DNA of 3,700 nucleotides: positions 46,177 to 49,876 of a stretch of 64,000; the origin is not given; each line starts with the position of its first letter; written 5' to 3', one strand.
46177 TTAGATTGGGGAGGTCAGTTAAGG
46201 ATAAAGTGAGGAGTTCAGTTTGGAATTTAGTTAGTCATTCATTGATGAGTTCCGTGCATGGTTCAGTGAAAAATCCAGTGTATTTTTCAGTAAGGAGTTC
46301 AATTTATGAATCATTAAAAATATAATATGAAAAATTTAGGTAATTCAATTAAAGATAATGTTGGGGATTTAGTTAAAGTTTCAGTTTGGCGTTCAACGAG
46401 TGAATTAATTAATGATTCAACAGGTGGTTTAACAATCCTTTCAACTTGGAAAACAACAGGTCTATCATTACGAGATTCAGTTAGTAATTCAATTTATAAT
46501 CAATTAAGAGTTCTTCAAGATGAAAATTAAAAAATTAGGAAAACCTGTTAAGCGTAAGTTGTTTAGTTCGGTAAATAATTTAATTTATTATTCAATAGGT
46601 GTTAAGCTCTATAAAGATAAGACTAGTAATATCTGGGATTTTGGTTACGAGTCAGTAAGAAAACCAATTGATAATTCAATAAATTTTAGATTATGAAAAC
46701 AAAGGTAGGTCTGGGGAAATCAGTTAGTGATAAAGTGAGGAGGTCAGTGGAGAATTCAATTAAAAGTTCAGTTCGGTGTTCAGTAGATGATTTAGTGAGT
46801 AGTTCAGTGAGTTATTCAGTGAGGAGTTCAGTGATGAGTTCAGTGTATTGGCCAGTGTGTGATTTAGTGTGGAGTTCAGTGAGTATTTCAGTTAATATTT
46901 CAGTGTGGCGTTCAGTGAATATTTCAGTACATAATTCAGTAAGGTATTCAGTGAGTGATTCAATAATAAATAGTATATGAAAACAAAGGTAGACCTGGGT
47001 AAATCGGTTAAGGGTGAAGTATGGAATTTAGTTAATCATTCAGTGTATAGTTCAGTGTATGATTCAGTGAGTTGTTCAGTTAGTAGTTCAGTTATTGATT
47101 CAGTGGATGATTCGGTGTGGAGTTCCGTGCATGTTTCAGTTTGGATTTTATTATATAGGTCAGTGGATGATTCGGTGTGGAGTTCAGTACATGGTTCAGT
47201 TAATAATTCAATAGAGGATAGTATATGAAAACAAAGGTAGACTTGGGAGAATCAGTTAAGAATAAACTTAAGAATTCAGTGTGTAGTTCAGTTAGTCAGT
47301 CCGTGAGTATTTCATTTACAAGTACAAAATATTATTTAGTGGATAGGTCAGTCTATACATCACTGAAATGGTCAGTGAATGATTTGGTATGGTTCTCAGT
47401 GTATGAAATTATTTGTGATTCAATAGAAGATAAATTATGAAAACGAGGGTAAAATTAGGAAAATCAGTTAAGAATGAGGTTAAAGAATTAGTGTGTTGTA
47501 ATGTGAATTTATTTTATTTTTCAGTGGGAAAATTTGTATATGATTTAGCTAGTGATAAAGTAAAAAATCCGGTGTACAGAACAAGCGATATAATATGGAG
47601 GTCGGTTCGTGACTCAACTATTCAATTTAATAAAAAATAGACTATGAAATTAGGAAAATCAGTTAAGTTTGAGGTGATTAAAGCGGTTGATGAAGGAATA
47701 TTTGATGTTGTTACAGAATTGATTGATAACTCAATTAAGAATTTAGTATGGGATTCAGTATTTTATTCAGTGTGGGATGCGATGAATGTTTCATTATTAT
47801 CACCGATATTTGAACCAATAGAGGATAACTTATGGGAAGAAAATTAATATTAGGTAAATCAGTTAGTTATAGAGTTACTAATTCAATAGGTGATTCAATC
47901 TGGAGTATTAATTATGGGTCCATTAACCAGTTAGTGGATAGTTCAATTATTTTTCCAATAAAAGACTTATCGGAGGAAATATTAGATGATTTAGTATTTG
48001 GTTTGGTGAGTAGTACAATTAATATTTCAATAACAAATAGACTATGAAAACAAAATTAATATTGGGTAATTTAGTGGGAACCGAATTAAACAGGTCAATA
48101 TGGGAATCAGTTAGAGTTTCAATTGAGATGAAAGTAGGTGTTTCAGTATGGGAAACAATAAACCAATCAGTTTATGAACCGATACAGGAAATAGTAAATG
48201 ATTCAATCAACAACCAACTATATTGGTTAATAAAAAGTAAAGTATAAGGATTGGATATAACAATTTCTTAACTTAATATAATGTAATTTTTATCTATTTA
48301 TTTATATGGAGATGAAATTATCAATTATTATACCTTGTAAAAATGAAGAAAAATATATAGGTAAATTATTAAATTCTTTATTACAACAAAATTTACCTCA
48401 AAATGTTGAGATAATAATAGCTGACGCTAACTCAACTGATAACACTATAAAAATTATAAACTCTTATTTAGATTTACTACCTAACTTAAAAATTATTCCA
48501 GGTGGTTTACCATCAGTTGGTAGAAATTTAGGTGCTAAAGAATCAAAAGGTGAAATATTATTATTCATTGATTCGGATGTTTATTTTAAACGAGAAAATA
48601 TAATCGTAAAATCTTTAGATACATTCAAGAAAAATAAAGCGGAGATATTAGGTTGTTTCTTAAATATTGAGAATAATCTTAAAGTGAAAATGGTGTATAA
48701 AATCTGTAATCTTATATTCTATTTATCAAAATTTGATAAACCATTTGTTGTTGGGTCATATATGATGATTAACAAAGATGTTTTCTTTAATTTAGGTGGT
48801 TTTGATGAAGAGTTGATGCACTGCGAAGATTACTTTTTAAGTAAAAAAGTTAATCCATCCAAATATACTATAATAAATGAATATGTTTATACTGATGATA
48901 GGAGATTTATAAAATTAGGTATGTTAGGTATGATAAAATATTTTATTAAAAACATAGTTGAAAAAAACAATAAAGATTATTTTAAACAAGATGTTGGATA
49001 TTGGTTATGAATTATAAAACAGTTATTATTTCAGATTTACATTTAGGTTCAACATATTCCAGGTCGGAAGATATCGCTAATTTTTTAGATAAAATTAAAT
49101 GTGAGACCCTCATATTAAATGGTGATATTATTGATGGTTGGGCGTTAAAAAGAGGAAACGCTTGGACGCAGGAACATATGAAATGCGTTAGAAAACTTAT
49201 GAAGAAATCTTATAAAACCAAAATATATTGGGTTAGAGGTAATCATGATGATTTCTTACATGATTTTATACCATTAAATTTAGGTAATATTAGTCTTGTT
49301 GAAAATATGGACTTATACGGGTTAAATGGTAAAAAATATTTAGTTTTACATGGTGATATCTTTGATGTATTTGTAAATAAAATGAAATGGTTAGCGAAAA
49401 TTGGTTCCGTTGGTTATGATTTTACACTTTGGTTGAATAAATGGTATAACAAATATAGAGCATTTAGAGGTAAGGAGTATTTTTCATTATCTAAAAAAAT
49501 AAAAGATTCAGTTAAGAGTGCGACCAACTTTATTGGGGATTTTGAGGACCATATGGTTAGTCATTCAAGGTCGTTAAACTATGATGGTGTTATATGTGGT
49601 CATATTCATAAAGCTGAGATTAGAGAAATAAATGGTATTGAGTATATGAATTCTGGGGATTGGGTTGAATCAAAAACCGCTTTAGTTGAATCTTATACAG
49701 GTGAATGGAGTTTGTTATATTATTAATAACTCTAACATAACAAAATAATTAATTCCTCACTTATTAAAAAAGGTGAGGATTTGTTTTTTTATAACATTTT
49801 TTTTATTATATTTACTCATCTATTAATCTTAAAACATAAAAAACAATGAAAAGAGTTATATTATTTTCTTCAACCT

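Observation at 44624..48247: Tandem array of about 18 paralogous minigenes built from a 12-nt DNA period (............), encoding x-S-V-x tetrapeptide repeats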

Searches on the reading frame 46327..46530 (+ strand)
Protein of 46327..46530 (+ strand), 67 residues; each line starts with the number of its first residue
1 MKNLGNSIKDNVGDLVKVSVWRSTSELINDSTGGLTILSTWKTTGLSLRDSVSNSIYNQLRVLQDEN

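Call 6: search_protein_families(library=pfam, max_evalue=1, proteins=[window:46327-46530:+])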
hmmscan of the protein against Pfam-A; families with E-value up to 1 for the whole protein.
window:46327-46530:+ (67 aa): 0 families

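Call 7: search_protein_families(library=phrogs, max_evalue=1, proteins=[window:46327-46530:+])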
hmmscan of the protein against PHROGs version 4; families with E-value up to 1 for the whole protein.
window:46327-46530:+ (67 aa): 1 family
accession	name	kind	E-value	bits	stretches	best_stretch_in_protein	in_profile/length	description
phrog_6493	-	DNA, RNA and nucleotide metabolism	0.058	13.7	1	3-61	173-232/261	DnaD-like helicase loader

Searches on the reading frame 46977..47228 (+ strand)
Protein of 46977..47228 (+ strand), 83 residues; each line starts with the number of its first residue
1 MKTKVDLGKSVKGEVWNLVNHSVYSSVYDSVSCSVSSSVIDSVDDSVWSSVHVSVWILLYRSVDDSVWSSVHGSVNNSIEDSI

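Call 6: search_protein_families(library=pfam, max_evalue=1, proteins=[window:46977-47228:+])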
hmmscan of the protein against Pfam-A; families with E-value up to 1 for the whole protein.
window:46977-47228:+ (83 aa): 1 family
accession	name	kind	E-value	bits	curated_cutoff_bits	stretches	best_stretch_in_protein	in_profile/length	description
PF23248.1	KH_PARP14_2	-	0.38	11.1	27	0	28-59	1-32/72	PARP14, second type I KH domain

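Call 7: search_protein_families(library=phrogs, max_evalue=1, proteins=[window:46977-47228:+])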
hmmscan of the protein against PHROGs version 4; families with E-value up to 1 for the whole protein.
window:46977-47228:+ (83 aa): 2 families
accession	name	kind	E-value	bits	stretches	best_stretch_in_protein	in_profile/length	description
phrog_10442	-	unknown function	0.018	16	1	20-75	85-141/162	-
phrog_11057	-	unknown function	0.044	15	1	5-57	22-73/140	-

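Call 24: predict_structure(alignment_id=A2)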
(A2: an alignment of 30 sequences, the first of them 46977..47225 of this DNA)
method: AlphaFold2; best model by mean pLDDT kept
length: 83 residues; sequences in the alignment: 30
mean_pLDDT: 88.0   pTM: 0.39
mean pLDDT of the five models: 88.0, 85.7, 85.3, 84.1, 82.5
residues with pLDDT >= 90: 44; 70-90: 30; 50-70: 9; < 50: 0
segments of 3 or more residues with pLDDT < 50: none
pLDDT, mean of each block of 10 residues (from residue 1): 65 90 92 87 88 92 95 95 91
secondary structure, 60 per line:
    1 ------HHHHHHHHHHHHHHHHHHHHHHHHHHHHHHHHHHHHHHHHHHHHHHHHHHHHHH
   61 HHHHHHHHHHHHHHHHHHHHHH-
elements in order: H7-82

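Call 25: search_protein_representatives(alignment_id=A2)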
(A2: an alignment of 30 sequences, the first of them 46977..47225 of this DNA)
Query: 30 sequences, 73 profile positions. Proteins with E-value up to 0.001 (for the whole library): 1573; up to 1e-10: 203; up to 1e-30: 7. The best 150 are listed.
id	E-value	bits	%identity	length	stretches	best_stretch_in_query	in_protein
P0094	8.2e-39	147.7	-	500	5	14-63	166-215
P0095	8.6e-39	147.7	-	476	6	14-64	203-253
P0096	9.1e-38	144.4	-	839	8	14-63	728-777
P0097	4.1e-33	129.5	-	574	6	15-67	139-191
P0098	8.0e-32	125.3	-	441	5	12-62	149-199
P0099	1.5e-31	124.4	-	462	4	13-69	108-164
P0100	1.6e-31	124.4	-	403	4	14-66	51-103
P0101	2.2e-27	111.1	-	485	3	12-60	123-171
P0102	2.6e-27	110.9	-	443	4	12-67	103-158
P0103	1.7e-26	108.3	-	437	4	12-68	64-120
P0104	4.3e-26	107.0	-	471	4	14-68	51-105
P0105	6.8e-26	106.3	-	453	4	12-68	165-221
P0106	8.4e-26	106.0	-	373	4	12-67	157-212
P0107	3.9e-25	103.9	-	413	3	14-68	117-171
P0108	1.1e-24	102.5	-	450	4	14-61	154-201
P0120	1.4e-20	89.3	-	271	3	13-64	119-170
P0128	1.2e-18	83.1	-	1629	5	16-69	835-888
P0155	2.2e-15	72.6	-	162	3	9-53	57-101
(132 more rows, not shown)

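Call 27: search_protein_families(library=pfam, max_evalue=0.01, proteins=[P0094, P0095, P0097, P0100, P0106, P0120, P0096, P0128, P0155])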
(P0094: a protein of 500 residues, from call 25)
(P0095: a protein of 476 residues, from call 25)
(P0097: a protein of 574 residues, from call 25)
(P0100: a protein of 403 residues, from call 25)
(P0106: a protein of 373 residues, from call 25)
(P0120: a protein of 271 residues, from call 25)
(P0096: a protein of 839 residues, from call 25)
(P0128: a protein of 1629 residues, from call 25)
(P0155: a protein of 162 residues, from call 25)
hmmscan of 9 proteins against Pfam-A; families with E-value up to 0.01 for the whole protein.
P0094 (500 aa): 4 families
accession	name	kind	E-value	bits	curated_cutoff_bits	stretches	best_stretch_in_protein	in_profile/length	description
PF20530.3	DUF6745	-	2.5e-06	27.4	27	1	327-418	42-129/206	Domain of unknown function (DUF6745)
PF14744.11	WASH-7_mid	-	0.00067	19.3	25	0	93-150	31-88/346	WASH complex subunit 7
PF25669.1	SMP_MUG190-like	-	0.0007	19.6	35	0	229-263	7-41/232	MUG190-like SMP domain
PF24965.1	TRS130_4HB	-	0.0044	17.8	25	0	134-173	2-41/98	TRS130-like four helical bundle domain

P0095 (476 aa): 1 family
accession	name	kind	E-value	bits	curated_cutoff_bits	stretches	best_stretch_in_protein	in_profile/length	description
PF20530.3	DUF6745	-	4.6e-12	46.1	27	1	321-420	44-142/206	Domain of unknown function (DUF6745)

P0097 (574 aa): 1 family
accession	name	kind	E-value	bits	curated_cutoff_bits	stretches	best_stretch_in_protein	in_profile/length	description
PF20530.3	DUF6745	-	7.9e-25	87.8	27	1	398-567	26-200/206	Domain of unknown function (DUF6745)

P0100 (403 aa): 1 family
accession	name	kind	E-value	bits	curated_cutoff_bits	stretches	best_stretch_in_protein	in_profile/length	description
PF20530.3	DUF6745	-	5.5e-46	156.9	27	1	168-403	1-206/206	Domain of unknown function (DUF6745)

P0106 (373 aa): 1 family
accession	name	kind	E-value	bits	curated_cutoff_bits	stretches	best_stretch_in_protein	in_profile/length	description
PF20530.3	DUF6745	-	6.8e-19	68.4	27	1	258-371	10-116/206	Domain of unknown function (DUF6745)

P0120 (271 aa): 1 family
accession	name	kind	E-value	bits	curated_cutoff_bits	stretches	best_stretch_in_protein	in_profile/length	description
PF20530.3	DUF6745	-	0.0024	17.6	27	1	215-256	20-61/206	Domain of unknown function (DUF6745)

P0096 (839 aa): 1 family
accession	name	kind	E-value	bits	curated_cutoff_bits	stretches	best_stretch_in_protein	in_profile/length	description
PF00652.28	Ricin_B_lectin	-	9.6e-13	48.9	29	1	290-369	5-87/126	Ricin-type beta-trefoil lectin domain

P0128 (1629 aa): 3 families
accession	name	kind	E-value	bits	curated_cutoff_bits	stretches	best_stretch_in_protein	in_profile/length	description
PF25794.1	SACS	-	9.2e-08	32.6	32.8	1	39-117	18-123/247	Sacsin domain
PF03448.22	MgtE_N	-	6.3e-06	27.1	25.9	1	889-975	8-94/102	MgtE intracellular N domain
PF21486.3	NUP120_helical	-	0.0053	17.5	27.7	1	738-821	2-87/129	Nucleoporin NUP120, helical domain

P0155 (162 aa): 0 families

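Call 33: search_solved_structures(query=A2, max_evalue=1)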
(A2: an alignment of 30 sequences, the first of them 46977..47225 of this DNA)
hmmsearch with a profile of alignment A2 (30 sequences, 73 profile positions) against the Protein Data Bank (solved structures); distinct sequences matched with E-value up to 1: 0.

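Call 34: search_protein_families(library=padloc, max_evalue=0.1, proteins=[P0100, P0097, window:46977-47225:+])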
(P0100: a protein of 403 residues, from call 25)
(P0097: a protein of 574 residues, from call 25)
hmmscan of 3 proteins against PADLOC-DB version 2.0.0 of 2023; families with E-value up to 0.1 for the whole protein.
P0100 (403 aa): 2 families
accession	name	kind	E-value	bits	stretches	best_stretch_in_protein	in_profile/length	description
PDLC03396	REase_II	-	0.00016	18.5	1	92-157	418-483/550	Type II nicking endonuclease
PDLC01646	Cas2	-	0.074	11.3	0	55-83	32-60/86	"CAS-I,CAS-II,CAS-III,CAS-IV,CAS-V,CAS-VI; acquisition_2"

P0097 (574 aa): 1 family
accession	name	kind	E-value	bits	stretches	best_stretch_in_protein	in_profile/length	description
PDLC03396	REase_II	-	5.6e-06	23.3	1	120-199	403-482/550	Type II nicking endonuclease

window:46977-47225:+ (83 aa): 0 families

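Call 60: search_protein_families(library=ncbifam, max_evalue=0.01, proteins=[P0100, P0097, P0094, window:46977-47225:+])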
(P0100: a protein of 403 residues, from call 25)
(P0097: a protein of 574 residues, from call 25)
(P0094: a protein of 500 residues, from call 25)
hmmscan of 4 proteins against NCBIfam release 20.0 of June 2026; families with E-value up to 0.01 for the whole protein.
P0100 (403 aa): 4 families
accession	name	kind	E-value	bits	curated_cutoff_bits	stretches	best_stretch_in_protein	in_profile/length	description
NF033609.2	MSCRAMM_ClfA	exception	1.5e-08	32.9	1150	1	7-172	578-743/934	MSCRAMM family adhesin clumping factor ClfA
NF000535.3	MSCRAMM_SdrC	exception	9.9e-07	27.1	1700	1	10-180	737-907/963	MSCRAMM family adhesin SdrC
NF012181.0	MSCRAMM_SdrD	exception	1e-06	26.5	2500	1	10-180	1151-1323/1379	MSCRAMM family adhesin SdrD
NF033845.1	MSCRAMM_ClfB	exception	0.0031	15.5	999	1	13-167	600-790/871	MSCRAMM family adhesin clumping factor ClfB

P0097 (574 aa): 6 families
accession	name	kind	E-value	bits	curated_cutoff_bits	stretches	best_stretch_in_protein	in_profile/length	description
NF033609.2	MSCRAMM_ClfA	exception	1.2e-12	46.4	1150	1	85-324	577-812/934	MSCRAMM family adhesin clumping factor ClfA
NF033849.1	ser_rich_anae_1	subfamily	4.5e-10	37.6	650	1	115-331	369-570/1163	serine-rich protein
NF012181.0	MSCRAMM_SdrD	exception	5.2e-10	37.4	2500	2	158-323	1152-1317/1379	MSCRAMM family adhesin SdrD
NF000535.3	MSCRAMM_SdrC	exception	4.4e-08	31.6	1700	2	158-323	740-901/963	MSCRAMM family adhesin SdrC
NF033845.1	MSCRAMM_ClfB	exception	1.7e-06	26.3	999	1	94-322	590-798/871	MSCRAMM family adhesin clumping factor ClfB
NF041670.1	GvpQ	equivalog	0.002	18.3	100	0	171-201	11-41/137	gas vesicle protein GvpQ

P0094 (500 aa): 6 families
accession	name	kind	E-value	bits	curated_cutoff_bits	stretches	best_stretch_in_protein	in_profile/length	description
NF041670.1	GvpQ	equivalog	7.7e-09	35.9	100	0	236-278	12-54/137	gas vesicle protein GvpQ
NF012181.0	MSCRAMM_SdrD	exception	1.4e-08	32.7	2500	1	85-271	1131-1315/1379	MSCRAMM family adhesin SdrD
NF033609.2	MSCRAMM_ClfA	exception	1.8e-08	32.6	1150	1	85-270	581-782/934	MSCRAMM family adhesin clumping factor ClfA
NF000535.3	MSCRAMM_SdrC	exception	5.2e-08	31.4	1700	1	93-269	725-899/963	MSCRAMM family adhesin SdrC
NF033845.1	MSCRAMM_ClfB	exception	2.8e-05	22.3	999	1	86-268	602-784/871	MSCRAMM family adhesin clumping factor ClfB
NF011889.0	PRK15362.1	equivalog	0.002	17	540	0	201-273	284-356/476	type III secretion system translocon protein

window:46977-47225:+ (83 aa): 0 families

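Call 61: search_protein_families(library=phrogs, max_evalue=0.001, proteins=[P0100, P0097, P0094])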
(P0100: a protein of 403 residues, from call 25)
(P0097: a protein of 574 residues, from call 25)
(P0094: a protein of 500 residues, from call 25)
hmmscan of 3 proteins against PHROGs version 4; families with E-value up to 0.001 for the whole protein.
P0100 (403 aa): 2 families
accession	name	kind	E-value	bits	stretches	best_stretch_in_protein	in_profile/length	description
phrog_18326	-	unknown function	0.00012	22.7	0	40-107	113-181/203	-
phrog_8332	-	unknown function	0.00076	20.1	0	7-67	159-219/248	-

P0097 (574 aa): 3 families
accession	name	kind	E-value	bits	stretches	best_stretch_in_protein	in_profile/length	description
phrog_31813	-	unknown function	8.7e-08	32.6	1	357-507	157-305/378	-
phrog_19738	-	unknown function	1.9e-05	26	0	191-259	37-105/116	-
phrog_1272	-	tail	3.8e-05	22.6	1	77-373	765-1087/1606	tail length tape measure protein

P0094 (500 aa): 8 families
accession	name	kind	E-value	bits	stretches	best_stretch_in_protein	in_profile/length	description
phrog_568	-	DNA, RNA and nucleotide metabolism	7.8e-06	27.4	0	217-227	47-57/83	plasmid stability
phrog_33021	-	unknown function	1.1e-05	26.1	0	84-133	64-116/224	-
phrog_11489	-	unknown function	1.9e-05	23.9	1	91-262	892-1141/1717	-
phrog_19738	-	unknown function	4.3e-05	24.8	0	199-275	33-105/116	-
phrog_31813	-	unknown function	0.00011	22.4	1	329-479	210-358/378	-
phrog_3806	-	unknown function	0.00033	22.1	0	90-224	20-153/166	-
phrog_19074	-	unknown function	0.00045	19.2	0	133-288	924-1083/1384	-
phrog_8089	-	head and packaging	0.00077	19.9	0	240-276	91-123/268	head morphogenesis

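Call 75: search_dna_similar(query=window:46977-47225:+, collection=phages, mode=protein, max_evalue=0.01, max_rows=25)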
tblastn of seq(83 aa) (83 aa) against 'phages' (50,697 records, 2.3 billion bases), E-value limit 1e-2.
No match.

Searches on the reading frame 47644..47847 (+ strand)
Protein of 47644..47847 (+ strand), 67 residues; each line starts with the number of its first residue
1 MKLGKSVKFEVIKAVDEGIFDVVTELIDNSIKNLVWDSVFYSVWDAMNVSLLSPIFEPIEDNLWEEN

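Call 6: search_protein_families(library=pfam, max_evalue=1, proteins=[window:47644-47847:+])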
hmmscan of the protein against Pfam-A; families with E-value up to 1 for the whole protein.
window:47644-47847:+ (67 aa): 1 family
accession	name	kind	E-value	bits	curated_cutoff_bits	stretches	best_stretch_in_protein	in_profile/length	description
PF24937.1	DUF7754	-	0.025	15.1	27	1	11-47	10-46/65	Domain of unknown function (DUF7754)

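Call 7: search_protein_families(library=phrogs, max_evalue=1, proteins=[window:47644-47847:+])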
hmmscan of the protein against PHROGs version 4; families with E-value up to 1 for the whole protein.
window:47644-47847:+ (67 aa): 2 families
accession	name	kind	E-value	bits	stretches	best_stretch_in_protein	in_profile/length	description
phrog_33149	-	unknown function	0.21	12.6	1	30-49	17-36/65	-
phrog_5893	-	unknown function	0.24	12.5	1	6-43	96-134/140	-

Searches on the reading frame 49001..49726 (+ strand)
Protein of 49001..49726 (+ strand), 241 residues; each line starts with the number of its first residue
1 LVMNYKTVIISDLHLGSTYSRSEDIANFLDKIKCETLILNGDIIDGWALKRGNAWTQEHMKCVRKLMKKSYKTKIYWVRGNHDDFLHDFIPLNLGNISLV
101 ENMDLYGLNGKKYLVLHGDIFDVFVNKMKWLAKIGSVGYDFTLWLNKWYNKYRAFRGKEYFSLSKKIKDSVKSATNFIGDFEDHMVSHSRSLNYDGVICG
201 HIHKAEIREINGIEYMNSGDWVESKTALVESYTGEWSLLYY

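Call 8: search_protein_families(library=phrogs, max_evalue=0.001, proteins=[window:49001-49726:+])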
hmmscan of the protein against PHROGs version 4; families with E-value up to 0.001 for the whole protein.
window:49001-49726:+ (241 aa): 4 families
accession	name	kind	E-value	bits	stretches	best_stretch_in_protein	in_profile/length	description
phrog_7339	-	DNA, RNA and nucleotide metabolism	6.8e-11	43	1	5-212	30-208/263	DNA repair exonuclease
phrog_1649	-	other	1.8e-10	41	1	1-188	32-207/308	metallo-phosphoesterase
phrog_7158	-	unknown function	1.1e-05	25.3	1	8-84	225-311/554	-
phrog_221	-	other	0.00032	21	1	3-119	110-242/367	metallo-phosphoesterase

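Call 9: search_protein_families(library=pfam, max_evalue=0.001, proteins=[window:49001-49726:+])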
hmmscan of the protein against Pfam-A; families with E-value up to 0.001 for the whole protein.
window:49001-49726:+ (241 aa): 2 families
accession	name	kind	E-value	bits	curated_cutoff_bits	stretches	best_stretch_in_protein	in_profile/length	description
PF00149.33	Metallophos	-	8.3e-17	62.7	21.5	1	6-204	2-190/191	Calcineurin-like phosphoesterase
PF12850.12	Metallophos_2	-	8.8e-13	49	27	2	7-122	3-91/154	Calcineurin-like phosphoesterase superfamily domain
